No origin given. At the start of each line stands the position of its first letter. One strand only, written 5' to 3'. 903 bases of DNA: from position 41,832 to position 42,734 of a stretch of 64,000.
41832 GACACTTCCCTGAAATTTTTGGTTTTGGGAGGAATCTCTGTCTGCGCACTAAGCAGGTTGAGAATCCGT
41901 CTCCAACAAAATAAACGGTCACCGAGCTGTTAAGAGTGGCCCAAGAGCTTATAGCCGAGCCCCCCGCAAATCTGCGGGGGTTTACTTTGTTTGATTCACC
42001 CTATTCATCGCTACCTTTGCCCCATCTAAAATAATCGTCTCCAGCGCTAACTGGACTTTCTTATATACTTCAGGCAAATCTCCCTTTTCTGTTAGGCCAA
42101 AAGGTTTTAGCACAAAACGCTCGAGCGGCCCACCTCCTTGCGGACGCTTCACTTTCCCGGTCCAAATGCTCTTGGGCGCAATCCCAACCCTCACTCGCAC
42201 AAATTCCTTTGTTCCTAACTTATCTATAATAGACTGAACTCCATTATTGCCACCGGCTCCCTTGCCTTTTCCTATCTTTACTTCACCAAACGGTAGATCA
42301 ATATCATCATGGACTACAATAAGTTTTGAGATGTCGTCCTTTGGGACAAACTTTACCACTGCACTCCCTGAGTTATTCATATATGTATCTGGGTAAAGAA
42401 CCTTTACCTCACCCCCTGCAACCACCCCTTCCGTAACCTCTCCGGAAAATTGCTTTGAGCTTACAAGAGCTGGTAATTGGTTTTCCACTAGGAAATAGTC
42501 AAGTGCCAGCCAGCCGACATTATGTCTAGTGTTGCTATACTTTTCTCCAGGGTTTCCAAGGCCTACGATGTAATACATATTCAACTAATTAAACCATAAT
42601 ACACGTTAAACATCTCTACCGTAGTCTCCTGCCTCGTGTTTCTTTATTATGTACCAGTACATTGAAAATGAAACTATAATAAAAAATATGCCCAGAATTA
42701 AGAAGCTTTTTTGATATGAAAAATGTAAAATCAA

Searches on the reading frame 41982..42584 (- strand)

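Call 12: search_protein_families(library=pfam, proteins=[window:41982-42584:-], max_evalue=0.01)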
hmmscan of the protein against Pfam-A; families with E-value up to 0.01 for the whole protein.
window:41982-42584:- (200 aa): 1 family
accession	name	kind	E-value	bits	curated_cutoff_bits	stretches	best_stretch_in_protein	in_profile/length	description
PF01195.25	Pept_tRNA_hydro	-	1.2e-49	169.1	27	1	6-197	2-183/183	Peptidyl-tRNA hydrolase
